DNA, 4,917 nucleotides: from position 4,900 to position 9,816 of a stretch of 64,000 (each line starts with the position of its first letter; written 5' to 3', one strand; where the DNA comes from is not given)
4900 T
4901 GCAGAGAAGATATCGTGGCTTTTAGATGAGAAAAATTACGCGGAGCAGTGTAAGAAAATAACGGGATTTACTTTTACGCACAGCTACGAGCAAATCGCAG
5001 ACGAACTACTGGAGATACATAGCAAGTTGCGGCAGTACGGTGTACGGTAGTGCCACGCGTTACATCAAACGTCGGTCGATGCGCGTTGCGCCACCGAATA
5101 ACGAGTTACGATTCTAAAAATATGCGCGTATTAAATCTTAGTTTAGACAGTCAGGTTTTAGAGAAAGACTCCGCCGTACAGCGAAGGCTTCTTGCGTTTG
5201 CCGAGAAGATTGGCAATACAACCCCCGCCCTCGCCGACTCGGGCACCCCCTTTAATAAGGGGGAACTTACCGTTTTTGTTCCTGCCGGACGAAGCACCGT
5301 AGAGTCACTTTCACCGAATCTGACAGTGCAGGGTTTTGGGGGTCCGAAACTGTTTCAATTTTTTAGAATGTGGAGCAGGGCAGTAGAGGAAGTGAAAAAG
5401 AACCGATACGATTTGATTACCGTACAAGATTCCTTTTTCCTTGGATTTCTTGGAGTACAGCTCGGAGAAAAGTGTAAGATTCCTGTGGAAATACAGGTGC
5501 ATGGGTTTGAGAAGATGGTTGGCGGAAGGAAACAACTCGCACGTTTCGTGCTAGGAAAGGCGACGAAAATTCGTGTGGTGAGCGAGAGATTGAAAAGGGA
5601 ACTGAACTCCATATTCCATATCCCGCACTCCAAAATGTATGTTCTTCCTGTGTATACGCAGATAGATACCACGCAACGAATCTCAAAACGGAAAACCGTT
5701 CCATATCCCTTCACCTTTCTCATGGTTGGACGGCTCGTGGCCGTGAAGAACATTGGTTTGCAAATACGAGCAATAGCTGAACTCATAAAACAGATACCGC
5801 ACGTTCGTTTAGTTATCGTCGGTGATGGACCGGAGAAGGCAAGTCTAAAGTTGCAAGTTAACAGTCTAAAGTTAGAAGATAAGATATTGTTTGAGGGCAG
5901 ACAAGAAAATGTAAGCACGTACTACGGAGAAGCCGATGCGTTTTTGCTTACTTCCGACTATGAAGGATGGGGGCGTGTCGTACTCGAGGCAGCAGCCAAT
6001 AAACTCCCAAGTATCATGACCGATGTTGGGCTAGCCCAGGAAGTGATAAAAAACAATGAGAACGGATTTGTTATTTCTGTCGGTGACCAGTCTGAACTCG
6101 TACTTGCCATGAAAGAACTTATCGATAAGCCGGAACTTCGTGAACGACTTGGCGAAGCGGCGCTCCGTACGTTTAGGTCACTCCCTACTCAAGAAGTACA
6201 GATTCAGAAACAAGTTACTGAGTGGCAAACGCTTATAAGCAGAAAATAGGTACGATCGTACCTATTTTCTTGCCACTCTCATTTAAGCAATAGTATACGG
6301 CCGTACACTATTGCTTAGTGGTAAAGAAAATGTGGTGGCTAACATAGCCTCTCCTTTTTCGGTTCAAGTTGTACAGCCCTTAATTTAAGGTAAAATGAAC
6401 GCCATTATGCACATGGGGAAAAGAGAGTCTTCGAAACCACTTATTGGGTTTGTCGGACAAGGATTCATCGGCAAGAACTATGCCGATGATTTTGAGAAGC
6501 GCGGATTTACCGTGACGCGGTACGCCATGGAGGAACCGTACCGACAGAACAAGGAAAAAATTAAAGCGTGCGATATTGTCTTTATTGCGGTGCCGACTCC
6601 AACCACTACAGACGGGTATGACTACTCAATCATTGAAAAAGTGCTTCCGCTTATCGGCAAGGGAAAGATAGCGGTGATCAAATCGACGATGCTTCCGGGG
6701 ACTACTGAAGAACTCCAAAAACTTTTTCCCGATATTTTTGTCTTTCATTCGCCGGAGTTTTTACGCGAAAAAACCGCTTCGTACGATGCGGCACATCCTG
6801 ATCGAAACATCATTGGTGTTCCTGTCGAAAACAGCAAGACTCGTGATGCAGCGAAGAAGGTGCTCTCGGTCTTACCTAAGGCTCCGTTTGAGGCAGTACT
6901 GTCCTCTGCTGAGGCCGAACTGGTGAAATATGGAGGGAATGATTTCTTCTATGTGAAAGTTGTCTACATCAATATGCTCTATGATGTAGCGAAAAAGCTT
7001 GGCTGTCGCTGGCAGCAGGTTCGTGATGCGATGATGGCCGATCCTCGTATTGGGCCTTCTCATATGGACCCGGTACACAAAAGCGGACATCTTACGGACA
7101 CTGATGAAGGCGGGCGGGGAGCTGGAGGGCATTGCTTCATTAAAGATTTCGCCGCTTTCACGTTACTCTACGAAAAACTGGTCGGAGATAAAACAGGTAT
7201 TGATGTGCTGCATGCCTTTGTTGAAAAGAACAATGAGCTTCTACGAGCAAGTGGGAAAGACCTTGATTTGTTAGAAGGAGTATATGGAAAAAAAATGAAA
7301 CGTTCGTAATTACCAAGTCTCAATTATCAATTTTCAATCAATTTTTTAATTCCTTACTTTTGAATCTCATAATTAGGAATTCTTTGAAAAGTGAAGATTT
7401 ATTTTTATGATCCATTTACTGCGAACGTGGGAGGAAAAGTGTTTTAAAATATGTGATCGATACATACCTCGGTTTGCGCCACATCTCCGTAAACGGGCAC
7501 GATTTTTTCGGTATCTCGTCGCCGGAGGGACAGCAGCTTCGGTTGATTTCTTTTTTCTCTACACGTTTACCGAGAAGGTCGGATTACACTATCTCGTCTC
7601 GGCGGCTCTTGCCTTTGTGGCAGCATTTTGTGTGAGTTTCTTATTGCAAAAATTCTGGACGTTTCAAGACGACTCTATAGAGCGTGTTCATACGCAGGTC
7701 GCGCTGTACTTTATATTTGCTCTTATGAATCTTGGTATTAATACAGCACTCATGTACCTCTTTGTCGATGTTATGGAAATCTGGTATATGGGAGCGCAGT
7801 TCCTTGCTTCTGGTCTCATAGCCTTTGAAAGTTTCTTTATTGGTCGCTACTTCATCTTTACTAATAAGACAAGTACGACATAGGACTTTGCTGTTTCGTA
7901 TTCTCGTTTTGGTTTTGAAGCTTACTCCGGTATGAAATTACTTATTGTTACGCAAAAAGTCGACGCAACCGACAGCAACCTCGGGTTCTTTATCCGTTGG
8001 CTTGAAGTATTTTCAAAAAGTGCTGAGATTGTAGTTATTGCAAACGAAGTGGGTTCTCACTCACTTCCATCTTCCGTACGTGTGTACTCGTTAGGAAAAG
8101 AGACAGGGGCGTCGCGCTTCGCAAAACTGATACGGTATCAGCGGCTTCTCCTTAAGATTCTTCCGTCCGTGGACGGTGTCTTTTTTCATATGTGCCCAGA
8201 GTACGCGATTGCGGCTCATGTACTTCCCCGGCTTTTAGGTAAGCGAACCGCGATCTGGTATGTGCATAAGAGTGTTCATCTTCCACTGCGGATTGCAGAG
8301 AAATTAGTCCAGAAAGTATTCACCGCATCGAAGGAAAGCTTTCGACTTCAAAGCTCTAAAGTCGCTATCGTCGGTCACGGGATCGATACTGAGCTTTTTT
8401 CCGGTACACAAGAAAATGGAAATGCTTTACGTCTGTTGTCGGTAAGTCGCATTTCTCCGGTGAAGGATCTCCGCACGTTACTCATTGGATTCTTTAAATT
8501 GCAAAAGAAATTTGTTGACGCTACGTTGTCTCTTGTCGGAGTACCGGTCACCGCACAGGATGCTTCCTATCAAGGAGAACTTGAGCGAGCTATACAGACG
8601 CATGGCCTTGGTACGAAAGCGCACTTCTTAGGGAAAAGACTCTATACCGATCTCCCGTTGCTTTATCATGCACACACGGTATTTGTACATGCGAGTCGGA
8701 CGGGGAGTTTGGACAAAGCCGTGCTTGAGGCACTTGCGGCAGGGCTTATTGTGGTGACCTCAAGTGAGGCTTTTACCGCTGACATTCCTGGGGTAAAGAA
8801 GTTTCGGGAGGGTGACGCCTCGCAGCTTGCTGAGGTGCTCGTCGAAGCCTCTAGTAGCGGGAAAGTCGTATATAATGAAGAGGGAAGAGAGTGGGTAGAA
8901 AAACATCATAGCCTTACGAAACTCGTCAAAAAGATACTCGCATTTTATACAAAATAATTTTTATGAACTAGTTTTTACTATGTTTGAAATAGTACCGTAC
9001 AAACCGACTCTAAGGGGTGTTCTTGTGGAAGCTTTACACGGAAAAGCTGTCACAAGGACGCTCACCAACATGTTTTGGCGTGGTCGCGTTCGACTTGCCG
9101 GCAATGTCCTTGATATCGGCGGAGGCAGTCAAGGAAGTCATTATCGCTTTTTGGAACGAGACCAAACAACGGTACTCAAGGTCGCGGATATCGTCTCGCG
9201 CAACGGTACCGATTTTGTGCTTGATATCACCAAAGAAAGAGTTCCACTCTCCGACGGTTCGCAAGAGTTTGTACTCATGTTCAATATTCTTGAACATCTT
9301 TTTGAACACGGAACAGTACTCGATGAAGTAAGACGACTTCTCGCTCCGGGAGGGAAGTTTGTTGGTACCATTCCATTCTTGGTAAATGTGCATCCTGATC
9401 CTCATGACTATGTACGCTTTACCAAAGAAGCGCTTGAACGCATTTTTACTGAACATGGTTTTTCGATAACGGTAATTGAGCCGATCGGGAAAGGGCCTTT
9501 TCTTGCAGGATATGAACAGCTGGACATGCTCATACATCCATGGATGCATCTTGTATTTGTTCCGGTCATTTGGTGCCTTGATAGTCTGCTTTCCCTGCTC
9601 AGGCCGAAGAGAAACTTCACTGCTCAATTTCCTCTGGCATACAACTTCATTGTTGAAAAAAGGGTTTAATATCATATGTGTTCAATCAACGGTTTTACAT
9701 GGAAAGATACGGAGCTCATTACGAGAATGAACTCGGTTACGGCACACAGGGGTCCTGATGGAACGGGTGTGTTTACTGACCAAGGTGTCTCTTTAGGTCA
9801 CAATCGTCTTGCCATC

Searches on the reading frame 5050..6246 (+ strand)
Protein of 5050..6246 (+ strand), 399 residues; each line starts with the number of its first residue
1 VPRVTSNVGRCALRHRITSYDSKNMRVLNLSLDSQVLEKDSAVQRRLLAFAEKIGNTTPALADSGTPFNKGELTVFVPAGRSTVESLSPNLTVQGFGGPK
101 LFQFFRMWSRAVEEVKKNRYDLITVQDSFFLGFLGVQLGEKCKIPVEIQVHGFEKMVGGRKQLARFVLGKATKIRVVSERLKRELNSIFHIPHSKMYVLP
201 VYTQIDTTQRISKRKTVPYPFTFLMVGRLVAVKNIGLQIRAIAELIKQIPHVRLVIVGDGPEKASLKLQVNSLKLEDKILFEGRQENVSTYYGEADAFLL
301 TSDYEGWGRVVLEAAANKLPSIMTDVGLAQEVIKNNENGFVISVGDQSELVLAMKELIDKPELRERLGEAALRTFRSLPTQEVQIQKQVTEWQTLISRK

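Call 6: search_protein_families(library=pfam, proteins=[window:5050-6246:+], max_evalue=0.001)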
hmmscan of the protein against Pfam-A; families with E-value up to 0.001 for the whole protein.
window:5050-6246:+ (399 aa): 5 families
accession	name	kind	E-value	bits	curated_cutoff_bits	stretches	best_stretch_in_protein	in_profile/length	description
PF00534.26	Glycos_transf_1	-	3.3e-41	141.1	26.4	1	220-371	15-169/172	Glycosyl transferases group 1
PF13692.12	Glyco_trans_1_4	-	8.8e-32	110.8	27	1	222-359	3-141/142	Glycosyl transferases group 1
PF20706.3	GT4-conflict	-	2.1e-11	43.9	26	1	160-335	136-323/385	Family 4 Glycosyltransferase in conflict systems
PF13439.12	Glyco_transf_4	-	9.4e-10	39.2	28.5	1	73-200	22-163/170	Glycosyltransferase Family 4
PF13579.12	Glyco_trans_4_4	-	1.7e-05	25.7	29.7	1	101-200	53-156/158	Glycosyl transferase 4-like domain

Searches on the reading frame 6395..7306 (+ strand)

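Call 6: search_protein_families(library=pfam, proteins=[window:6395-7306:+], max_evalue=0.001)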
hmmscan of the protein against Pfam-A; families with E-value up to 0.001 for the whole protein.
window:6395-7306:+ (304 aa): 3 families
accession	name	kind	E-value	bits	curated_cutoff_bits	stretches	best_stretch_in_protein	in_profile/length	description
PF03721.20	UDPG_MGDP_dh_N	-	7.2e-20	71.8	27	1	53-148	71-181/187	UDP-glucose/GDP-mannose dehydrogenase family, NAD binding domain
PF00984.24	UDPG_MGDP_dh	-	1.9e-13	50.8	25.4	1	173-279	2-92/94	UDP-glucose/GDP-mannose dehydrogenase family, central domain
PF03446.21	NAD_binding_2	-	6.2e-06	26.7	21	1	17-109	2-105/161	NAD binding domain of 6-phosphogluconate dehydrogenase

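Call 55: search_protein_families(library=ncbifam, proteins=[window:6395-7306:+], max_evalue=0.00001)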
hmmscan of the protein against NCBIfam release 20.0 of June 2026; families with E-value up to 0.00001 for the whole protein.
window:6395-7306:+ (304 aa): 5 families
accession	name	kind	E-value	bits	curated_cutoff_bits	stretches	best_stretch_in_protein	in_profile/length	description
TIGR03026.1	NDP-sugDHase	subfamily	2.9e-37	128.4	189.8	1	53-262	71-279/413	nucleotide sugar dehydrogenase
NF041297.1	UDPGDh_AglM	equivalog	5.3e-23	81.6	670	1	53-280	69-298/429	UDP-glucose 6-dehydrogenase AglM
NF011631.0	PRK15057.1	equivalog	1.1e-18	67.6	757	1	53-229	68-248/388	UDP-glucose 6-dehydrogenase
NF047673.2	TeichurnBiosyTuaD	equivalog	3.7e-18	65.9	700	1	53-281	72-292/439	UDP-glucose 6-dehydrogenase TuaD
NF040825.1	UDPMaNacDH_Arch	equivalog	1.5e-07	30.7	750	1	51-251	68-262/418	UDP-N-acetyl-D-mannosamine dehydrogenase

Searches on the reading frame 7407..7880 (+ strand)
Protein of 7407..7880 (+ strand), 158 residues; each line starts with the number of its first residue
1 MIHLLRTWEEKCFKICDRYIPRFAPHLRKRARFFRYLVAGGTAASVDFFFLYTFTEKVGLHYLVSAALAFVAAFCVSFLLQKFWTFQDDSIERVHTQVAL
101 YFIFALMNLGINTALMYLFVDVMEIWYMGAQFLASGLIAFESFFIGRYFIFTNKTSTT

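Call 6: search_protein_families(library=pfam, proteins=[window:7407-7880:+], max_evalue=0.001)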
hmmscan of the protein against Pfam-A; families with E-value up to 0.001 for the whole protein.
window:7407-7880:+ (158 aa): 1 family
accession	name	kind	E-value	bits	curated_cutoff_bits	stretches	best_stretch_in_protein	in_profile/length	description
PF04138.20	GtrA_DPMS_TM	-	1.4e-20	74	26.1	1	35-151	1-117/117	GtrA/DPMS, transmembrane domain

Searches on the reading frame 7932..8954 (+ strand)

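Call 6: search_protein_families(library=pfam, proteins=[window:7932-8954:+], max_evalue=0.001)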
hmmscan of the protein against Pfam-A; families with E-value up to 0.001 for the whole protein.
window:7932-8954:+ (341 aa): 2 families
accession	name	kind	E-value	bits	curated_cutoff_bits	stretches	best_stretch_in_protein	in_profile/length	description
PF00534.26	Glycos_transf_1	-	3.3e-16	59.7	26.4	1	156-284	6-129/172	Glycosyl transferases group 1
PF13692.12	Glyco_trans_1_4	-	8.7e-15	55.7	27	1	167-305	3-138/142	Glycosyl transferases group 1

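Call 55: search_protein_families(library=ncbifam, proteins=[window:7932-8954:+], max_evalue=0.00001)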
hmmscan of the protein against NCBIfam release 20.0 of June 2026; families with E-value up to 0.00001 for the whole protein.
window:7932-8954:+ (341 aa): 8 families
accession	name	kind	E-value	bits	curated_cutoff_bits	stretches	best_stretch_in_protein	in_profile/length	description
TIGR03088.1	stp2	hypoth_equivalog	7.1e-17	61.5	409.05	1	149-340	167-371/374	TIGR03088 family PEP-CTERM/XrtA system glycosyltransferase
NF041876.1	EPS_EpsE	equivalog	2.7e-14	53.2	400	1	121-279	168-327/389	exopolysaccharide biosynthesis GT4 family glycosyltransferase EpsE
NF038255.1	exopoly_VpsD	equivalog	4.9e-12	45.4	300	1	137-301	171-342/381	VpsD family glycosyltransferase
TIGR04047.1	MSMEG_0565_glyc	hypoth_equivalog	3.9e-09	36.1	259.85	1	167-340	195-372/373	MSMEG_0565 family glycosyltransferase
NF038011.1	PelF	equivalog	3.7e-07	29.6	100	1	143-278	281-414/489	GT4 family glycosyltransferase PelF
NF038295.1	EPS_HpsP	equivalog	1.8e-06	27.2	550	1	164-339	206-384/388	hormogonium polysaccharide biosynthesis glycosyltransferase HpsP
NF038229.1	Glyco4_Geo_Pelo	equivalog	6.3e-06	25.4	400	1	133-275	124-265/338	GPMC system family 4 glycosyltransferase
TIGR03999.1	thiol_BshA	equivalog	9.9e-06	24.7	273.7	0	168-301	202-330/375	N-acetyl-alpha-D-glucosaminyl L-malate synthase BshA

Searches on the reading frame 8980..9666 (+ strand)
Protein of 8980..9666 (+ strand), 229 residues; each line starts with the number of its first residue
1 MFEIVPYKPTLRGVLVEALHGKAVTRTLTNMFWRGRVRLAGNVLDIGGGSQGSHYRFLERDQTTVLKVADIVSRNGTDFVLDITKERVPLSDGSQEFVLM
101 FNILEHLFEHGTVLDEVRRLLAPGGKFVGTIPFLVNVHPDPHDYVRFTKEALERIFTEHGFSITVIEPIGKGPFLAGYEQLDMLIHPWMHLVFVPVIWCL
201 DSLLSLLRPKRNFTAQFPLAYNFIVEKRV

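Call 6: search_protein_families(library=pfam, proteins=[window:8980-9666:+], max_evalue=0.001)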
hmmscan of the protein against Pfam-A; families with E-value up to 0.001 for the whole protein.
window:8980-9666:+ (229 aa): 3 families
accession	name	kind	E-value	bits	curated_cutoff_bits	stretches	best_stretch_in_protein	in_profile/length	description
PF08241.18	Methyltransf_11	-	7e-07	30.2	21.2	1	81-128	47-94/95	Methyltransferase domain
PF13489.12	Methyltransf_23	-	1.2e-06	28.8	27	1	39-162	22-160/164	Methyltransferase domain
PF08242.18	Methyltransf_12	-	0.00018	22.6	30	1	82-127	52-98/98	Methyltransferase domain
